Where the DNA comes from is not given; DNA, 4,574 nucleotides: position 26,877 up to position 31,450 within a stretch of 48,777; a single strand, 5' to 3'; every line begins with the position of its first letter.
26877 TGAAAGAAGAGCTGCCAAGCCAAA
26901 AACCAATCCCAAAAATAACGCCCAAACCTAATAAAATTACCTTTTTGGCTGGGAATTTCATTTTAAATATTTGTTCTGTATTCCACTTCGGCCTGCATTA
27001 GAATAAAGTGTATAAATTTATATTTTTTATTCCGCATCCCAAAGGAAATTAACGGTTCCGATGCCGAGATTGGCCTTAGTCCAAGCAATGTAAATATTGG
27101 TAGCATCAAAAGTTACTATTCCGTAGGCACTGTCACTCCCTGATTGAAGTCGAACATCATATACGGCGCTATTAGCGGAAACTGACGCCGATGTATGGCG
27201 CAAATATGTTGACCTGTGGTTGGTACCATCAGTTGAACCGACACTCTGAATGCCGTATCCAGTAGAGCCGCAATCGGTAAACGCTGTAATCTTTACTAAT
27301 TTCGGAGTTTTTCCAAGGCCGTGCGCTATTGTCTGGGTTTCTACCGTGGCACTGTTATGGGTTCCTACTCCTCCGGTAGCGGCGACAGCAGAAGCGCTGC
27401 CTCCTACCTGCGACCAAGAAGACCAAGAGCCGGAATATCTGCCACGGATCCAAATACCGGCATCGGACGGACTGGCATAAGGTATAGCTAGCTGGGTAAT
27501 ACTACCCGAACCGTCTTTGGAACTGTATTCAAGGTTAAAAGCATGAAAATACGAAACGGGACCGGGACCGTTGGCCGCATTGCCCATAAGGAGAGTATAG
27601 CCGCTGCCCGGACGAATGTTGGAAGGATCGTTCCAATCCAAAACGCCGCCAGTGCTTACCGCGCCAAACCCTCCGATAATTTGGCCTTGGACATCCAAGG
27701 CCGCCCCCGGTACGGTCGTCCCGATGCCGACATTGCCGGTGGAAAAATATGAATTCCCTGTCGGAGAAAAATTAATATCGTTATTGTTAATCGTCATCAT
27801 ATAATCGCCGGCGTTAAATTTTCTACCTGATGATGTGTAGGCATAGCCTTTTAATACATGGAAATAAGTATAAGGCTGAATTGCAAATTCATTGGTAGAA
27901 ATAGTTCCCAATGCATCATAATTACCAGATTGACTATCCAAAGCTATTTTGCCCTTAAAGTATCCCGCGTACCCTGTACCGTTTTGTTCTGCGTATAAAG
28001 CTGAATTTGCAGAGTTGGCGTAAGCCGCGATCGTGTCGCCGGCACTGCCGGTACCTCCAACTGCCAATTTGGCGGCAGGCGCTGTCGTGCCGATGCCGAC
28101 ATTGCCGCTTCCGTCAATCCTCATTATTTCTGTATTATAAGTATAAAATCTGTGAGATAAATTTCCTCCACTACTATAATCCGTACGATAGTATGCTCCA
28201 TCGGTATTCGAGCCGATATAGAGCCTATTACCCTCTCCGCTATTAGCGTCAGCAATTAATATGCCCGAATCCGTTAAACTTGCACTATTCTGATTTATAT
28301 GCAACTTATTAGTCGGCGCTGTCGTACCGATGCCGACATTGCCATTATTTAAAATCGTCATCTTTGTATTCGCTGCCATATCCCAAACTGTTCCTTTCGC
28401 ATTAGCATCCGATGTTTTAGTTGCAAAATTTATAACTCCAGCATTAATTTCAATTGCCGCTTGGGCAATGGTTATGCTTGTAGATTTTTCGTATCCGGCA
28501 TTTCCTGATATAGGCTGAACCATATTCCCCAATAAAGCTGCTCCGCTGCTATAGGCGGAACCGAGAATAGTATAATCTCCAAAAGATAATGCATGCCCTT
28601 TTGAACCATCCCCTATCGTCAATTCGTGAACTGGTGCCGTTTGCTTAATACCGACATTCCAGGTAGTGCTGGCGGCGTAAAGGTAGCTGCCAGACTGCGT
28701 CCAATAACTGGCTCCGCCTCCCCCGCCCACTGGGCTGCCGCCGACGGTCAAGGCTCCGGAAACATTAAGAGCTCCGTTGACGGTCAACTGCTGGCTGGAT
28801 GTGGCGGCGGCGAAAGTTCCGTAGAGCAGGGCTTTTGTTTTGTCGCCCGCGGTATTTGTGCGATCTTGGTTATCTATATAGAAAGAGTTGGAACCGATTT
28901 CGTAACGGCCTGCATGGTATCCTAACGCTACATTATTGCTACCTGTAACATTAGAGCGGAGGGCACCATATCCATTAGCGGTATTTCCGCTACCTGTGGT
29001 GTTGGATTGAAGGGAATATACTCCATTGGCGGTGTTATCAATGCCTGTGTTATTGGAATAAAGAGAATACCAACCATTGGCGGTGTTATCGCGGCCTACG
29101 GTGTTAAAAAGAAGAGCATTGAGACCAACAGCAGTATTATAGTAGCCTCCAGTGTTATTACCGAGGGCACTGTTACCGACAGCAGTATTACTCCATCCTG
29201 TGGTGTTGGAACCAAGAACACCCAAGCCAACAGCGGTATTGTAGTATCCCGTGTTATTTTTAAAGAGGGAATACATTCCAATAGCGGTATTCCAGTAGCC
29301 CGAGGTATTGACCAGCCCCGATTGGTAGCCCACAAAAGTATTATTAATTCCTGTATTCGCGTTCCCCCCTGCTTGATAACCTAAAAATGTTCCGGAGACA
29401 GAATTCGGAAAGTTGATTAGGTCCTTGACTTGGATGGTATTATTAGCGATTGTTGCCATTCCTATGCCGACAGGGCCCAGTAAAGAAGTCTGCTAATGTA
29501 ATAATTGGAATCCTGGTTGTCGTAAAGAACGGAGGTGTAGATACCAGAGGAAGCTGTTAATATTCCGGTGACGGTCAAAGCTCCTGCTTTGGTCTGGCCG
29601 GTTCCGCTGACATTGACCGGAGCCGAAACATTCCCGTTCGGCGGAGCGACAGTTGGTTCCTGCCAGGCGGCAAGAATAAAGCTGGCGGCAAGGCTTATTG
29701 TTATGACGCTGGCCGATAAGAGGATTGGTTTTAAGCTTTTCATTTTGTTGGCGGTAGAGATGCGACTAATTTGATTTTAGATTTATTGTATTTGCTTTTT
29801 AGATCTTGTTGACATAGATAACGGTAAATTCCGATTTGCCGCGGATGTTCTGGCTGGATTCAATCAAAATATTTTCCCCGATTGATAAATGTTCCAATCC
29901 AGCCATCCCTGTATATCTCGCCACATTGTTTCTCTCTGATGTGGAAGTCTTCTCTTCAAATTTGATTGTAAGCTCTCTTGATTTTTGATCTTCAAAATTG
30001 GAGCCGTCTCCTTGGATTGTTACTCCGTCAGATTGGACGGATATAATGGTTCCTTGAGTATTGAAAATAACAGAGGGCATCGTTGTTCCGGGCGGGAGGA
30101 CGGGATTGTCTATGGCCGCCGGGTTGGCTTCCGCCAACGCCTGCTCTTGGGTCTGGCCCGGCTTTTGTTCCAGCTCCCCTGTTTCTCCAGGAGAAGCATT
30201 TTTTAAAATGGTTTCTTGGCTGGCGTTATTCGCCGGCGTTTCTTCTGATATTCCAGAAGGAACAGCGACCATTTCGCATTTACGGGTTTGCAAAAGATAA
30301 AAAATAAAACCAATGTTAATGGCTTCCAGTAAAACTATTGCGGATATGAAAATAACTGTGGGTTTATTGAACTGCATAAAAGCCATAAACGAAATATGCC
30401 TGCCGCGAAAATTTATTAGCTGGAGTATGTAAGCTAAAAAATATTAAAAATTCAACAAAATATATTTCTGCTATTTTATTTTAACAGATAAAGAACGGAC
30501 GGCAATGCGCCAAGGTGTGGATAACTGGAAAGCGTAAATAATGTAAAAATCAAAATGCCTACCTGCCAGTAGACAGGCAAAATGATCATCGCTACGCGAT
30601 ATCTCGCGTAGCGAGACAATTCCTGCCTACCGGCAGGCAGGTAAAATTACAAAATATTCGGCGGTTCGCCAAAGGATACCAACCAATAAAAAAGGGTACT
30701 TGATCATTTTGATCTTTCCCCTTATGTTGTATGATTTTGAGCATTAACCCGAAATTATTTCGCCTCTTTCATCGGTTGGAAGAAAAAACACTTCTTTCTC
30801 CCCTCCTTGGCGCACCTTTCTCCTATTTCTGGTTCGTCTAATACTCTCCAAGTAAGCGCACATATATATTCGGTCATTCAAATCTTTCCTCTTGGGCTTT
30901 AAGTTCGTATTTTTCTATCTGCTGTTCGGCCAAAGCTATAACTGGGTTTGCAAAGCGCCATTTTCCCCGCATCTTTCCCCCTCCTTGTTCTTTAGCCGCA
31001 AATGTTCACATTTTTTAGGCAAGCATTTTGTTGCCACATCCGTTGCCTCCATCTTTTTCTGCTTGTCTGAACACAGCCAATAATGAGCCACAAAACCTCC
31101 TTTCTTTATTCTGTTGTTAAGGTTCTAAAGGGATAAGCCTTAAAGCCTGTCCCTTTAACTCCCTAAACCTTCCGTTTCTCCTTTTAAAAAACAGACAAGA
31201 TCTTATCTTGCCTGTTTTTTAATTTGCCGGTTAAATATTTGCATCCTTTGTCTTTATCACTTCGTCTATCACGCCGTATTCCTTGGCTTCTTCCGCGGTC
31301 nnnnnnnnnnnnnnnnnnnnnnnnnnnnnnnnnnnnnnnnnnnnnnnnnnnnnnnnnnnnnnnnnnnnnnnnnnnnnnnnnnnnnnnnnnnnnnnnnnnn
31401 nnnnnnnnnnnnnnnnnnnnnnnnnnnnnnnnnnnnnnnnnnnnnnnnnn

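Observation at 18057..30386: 12-kb locus of giant shuffled-module surface proteins with no enzymatic or transport partner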

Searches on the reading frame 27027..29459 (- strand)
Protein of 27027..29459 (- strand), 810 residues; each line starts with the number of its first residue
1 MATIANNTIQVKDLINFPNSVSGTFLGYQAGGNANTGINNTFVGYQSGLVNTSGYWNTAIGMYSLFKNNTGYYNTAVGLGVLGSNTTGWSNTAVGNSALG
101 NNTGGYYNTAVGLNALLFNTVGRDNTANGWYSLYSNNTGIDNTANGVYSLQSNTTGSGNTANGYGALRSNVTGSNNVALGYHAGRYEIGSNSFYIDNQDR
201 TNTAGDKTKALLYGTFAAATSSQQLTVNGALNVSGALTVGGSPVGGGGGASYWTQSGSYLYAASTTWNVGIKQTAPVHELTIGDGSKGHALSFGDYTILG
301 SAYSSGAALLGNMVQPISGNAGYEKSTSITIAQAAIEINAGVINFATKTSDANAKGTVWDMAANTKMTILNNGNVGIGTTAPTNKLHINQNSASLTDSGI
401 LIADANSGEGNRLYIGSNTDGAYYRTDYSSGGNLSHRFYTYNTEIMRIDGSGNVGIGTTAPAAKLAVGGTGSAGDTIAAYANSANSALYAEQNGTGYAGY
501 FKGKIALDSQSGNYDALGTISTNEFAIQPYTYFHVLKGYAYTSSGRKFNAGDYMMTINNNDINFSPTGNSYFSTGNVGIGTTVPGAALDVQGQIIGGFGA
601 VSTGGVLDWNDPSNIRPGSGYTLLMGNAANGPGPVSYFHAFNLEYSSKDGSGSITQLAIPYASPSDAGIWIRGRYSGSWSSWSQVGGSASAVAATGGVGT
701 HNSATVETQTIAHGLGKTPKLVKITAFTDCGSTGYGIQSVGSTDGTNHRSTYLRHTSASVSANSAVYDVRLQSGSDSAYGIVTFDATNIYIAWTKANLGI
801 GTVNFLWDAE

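Call 7: search_protein_families(library=pfam, proteins=[window:27027-29459:-], max_evalue=0.1)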
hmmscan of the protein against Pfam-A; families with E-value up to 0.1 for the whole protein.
window:27027-29459:- (810 aa): 0 families

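Call 8: search_protein_families(library=phrogs, proteins=[window:27027-29459:-], max_evalue=0.01)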
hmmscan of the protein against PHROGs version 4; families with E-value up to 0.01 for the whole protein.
window:27027-29459:- (810 aa): 4 families
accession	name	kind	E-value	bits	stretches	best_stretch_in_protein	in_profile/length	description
phrog_23837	-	head and packaging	6.4e-33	115.4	2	91-187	195-292/507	virion structural protein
phrog_6002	-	head and packaging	2.8e-21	75.8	2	108-187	702-781/1183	virion structural protein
phrog_4636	-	tail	1.1e-13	51.5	2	27-275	242-477/763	tail spike protein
phrog_28668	-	unknown function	0.0014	19.6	0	372-415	29-72/153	-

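Call 15: find_homologous_proteins(query=window:27027-29459:-, max_evalue=0.00001)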
Query window:27027-29459:- (810 aa): 4858 proteins with E <= 0.00001 among 8000 candidates; the best 120 are listed.
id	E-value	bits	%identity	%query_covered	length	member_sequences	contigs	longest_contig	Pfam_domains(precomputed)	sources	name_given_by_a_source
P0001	0.0e+0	1746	100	100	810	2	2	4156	-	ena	-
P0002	6.9e-129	450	57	34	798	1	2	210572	PF13884.12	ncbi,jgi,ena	ncbi:MAG: tail fiber domain-containing protein [Candidatus Paceibacterota bacterium]|jgi:hypothetica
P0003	9.3e-119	416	57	18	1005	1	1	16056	-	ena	-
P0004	1.1e-113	400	50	34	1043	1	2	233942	PF13884.12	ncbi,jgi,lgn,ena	ncbi:MAG: tail fiber domain-containing protein [Candidatus Paceibacterota bacterium]|jgi:hypothetica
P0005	2.5e-108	382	50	24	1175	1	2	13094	-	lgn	-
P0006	2.3e-107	379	35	62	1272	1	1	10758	-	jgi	jgi:hypothetical protein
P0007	7.8e-106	374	54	20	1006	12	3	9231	-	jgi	jgi:hypothetical protein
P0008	2.9e-105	372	47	47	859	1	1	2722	-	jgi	jgi:hypothetical protein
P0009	3.7e-104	368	56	20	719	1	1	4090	-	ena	-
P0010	4.0e-103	365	51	24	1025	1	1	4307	-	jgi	jgi:hypothetical protein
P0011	3.1e-102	362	46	21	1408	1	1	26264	-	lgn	-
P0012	2.3e-101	359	47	25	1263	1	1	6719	PF09603.16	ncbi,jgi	jgi:uncharacterized protein (TIGR02145 family)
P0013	9.2e-100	354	50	21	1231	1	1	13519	-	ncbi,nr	ncbi:MAG: hypothetical protein PHE25_04180 [Candidatus Gracilibacteria bacterium]|nr:hypothetical pr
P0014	4.3e-96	341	40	34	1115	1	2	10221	PF26696.1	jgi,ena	-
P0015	1.1e-95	340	56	34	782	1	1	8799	-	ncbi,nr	ncbi:MAG: hypothetical protein PHI77_03865, partial [Candidatus Pacebacteria bacterium]|nr:hypotheti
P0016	9.2e-90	320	38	30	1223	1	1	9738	PF13884.12,PF05658.20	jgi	-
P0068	8.1e-74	268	53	18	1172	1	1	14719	PF13884.12,PF05658.20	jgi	-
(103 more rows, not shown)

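Call 20: search_solved_structures(query=window:27027-29459:-, max_evalue=0.01)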
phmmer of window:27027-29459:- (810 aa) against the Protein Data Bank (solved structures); distinct sequences matched with E-value up to 0.01: 3.
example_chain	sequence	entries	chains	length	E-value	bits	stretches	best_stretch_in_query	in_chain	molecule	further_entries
8ond_A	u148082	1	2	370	4.3e-07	32.1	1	363-471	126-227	bd2133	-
8ojn_C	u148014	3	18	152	0.00069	21.5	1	435-485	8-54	Cell wall surface anchor family protein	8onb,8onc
8oml_A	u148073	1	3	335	0.00074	21.4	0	424-548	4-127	Cell wall surface anchor family protein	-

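Call 27: search_protein_families(library=ncbifam, proteins=[window:27027-29459:-], max_evalue=0.1)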
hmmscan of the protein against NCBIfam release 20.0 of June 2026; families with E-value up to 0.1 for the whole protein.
window:27027-29459:- (810 aa): 0 families

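Call 75: search_solved_structures(query=window:27027-29459:-, max_evalue=0.01, show_alignments=2)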
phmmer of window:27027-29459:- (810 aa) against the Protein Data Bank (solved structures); distinct sequences matched with E-value up to 0.01: 3.
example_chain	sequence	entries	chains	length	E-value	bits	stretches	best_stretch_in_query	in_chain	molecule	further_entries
8ond_A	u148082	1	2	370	4.3e-07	32.1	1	363-471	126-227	bd2133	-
8ojn_C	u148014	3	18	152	0.00069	21.5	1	435-485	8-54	Cell wall surface anchor family protein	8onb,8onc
8oml_A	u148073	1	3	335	0.00074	21.4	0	424-548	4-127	Cell wall surface anchor family protein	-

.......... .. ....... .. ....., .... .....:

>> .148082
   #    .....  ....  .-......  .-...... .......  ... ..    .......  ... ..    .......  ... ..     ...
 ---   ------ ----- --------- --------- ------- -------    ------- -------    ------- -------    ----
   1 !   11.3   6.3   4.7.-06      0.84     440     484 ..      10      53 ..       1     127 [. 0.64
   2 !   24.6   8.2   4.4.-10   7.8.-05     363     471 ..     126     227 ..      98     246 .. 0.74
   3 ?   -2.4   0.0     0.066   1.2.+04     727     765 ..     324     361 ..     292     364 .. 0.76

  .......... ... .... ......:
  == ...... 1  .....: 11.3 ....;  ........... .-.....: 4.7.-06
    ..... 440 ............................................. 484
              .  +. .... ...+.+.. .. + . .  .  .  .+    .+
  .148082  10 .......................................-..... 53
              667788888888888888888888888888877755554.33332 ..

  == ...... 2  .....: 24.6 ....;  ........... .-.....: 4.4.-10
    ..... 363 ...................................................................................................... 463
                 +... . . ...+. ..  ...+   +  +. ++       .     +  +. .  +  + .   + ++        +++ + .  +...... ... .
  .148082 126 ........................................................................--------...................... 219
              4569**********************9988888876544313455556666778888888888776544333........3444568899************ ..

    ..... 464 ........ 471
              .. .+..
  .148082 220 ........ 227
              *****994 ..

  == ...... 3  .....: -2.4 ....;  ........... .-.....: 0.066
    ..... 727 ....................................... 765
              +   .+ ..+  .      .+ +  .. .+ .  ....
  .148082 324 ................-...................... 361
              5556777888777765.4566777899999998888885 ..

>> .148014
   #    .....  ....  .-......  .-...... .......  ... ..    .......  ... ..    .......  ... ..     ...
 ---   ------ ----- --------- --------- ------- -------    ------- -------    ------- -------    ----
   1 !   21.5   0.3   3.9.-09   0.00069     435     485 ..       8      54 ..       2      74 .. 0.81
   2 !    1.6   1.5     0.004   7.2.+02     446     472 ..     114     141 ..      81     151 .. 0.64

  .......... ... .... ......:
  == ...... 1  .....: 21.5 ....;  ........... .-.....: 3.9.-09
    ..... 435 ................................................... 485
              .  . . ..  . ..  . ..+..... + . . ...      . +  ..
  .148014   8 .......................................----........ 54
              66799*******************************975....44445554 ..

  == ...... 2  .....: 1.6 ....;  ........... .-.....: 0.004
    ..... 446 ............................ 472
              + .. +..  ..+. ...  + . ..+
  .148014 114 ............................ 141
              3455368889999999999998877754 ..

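Call 78: search_dna_similar(query=window:27027-29459:-, collection=phages, mode=protein, max_rows=12)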
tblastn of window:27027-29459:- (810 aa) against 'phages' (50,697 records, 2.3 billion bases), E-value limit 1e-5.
Records with a match: 88; places in all: 138; records where one place covers at least 80% of the query: 0.
Best place of each record, by identity: <60% 88.
By first word of the organism name: Synechococcus 27; Bacillus 17; Pelagibacter 7; Roseobacter 5; Cyanophage 5; Prochlorococcus 4; Flavobacterium 4; Staphylococcus 4; Caudoviricetes 3; Escherichia 2; and 8 more.
By host as written in the record: - 18; Synechococcus sp. 8; Bacillus subtilis BEST7003 6; Bacillus subtilis 6; Synechococcus 5; Candidatus Pelagibacter sp. HTCC7211 4; Flavobacterium sp. LMO8 4; Synechococcus sp. WH8102 4; and 26 more.
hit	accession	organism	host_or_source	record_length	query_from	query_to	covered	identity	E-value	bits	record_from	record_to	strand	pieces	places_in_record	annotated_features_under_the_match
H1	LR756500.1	uncultured phage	metagenomic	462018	25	233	26%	41.1%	4e-16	89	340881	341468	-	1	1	record has no annotation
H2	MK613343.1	Roseobacter phage CRP-1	Rhodobacteraceae bacterium FZCC0023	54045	3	184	22%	45.6%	1e-18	97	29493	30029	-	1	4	putative tail structural protein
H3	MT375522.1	Methylophilales phage Venkman EXVC282S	Methylophilales bacterium H5P1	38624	24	190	21%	47.3%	2e-18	97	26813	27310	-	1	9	putative FhaB-like adhesion protein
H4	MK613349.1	Roseobacter phage CRP-7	Rhodobacteraceae bacterium FZCC0042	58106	43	183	17%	53.9%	3e-19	100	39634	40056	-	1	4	putative tail structural protein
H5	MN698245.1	Pelagibacter phage HTVC111P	Candidatus Pelagibacter sp. HTCC7211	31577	24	183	20%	47.5%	2e-22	109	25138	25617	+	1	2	putative tail fiber protein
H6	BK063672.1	Caudoviricetes sp. vir515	Methanosarcinales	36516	18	219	25%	35.3%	2e-7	61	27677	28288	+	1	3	virion structural protein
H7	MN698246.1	Pelagibacter phage HTVC112P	Candidatus Pelagibacter sp. HTCC7211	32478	24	184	20%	42.9%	2e-10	71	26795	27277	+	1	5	putative tail fiber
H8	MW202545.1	Caudoviricetes sp.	Manatee Spring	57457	43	195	19%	44.9%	1e-14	85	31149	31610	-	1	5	endo n acetylneuraminidase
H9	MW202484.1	Caudoviricetes sp.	Manatee Spring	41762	43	183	17%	45.8%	3e-8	64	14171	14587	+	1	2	endo n acetylneuraminidase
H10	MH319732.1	Marine virus AG-345-E02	single cell amplified by WGA-X; seawater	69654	21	183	20%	39.4%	3e-9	67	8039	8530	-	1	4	record has no annotation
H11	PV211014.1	Roseobacter phage CRP-831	Roseobacter sp. FZCC0196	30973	43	184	18%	44.4%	4e-12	76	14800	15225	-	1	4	tail fiber protein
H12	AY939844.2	Prochlorococcus phage P-SSM2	Prochlorococcus sp. NATL1A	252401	12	183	21%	36.0%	9e-9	66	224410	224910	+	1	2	putative T4-like proximal tail fiber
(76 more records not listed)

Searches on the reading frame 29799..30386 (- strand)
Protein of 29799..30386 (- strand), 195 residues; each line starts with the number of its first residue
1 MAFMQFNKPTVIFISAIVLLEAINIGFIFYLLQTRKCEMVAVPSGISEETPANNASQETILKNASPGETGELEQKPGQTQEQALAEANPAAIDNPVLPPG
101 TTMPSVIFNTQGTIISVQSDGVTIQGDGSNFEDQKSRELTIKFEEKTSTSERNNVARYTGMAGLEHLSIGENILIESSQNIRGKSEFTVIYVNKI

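Call 7: search_protein_families(library=pfam, proteins=[window:29799-30386:-], max_evalue=0.1)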
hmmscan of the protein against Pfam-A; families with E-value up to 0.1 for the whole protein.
window:29799-30386:- (195 aa): 1 family
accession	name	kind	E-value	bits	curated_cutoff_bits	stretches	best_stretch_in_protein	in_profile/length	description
PF23284.2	KOW2_Spt5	-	0.056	13.7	28.9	1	109-133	14-38/50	Transcription elongation factor SPT5, second KOW domain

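Call 8: search_protein_families(library=phrogs, proteins=[window:29799-30386:-], max_evalue=0.01)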
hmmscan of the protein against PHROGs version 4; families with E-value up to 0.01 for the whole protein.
window:29799-30386:- (195 aa): 0 families

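Call 27: search_protein_families(library=ncbifam, proteins=[window:29799-30386:-], max_evalue=0.1)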
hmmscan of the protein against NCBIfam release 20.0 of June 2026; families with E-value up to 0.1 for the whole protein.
window:29799-30386:- (195 aa): 0 families

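Call 74: search_solved_structures(query=window:29799-30386:-, max_evalue=1)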
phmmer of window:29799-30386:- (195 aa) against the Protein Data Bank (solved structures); distinct sequences matched with E-value up to 1: 2.
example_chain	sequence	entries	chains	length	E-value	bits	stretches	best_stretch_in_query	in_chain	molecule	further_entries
7s4m_A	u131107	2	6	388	0.71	12.9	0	97-167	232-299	Particulate methane monooxygenase alpha subunit | Methane monooxygenase/ammonia monooxygenase subunit B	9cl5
4phz_A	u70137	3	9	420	0.81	12.7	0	97-167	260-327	Particulate methane monooxygenase subunit B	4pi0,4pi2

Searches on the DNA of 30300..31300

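Call 61: search_rna_families(source=window, start=30300, end=31300, threshold=evalue, max_evalue=1)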
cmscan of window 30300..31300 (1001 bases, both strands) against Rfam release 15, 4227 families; matches with E-value up to 1: 4.
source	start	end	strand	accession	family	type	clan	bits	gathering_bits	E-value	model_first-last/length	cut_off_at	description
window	30555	30644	+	RF04210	MIR8643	Gene; miRNA;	-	25.6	135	0.012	1-150/150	no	MIR8643 microRNA precursor family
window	31109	31226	-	RF00566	SNORA35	Gene; snRNA; snoRNA; HACA-box;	CL00034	20.7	39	0.25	1-129/129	no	Small nucleolar RNA SNORA35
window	30614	30696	-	RF00079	OmrA-B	Gene; sRNA;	-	19.3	40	0.7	1-87/87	no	OmrA-B family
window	31118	31219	-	RF02839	Ref66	Gene; antisense;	-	19.2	92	0.53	1-120/120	no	Enterococcus sRNA 66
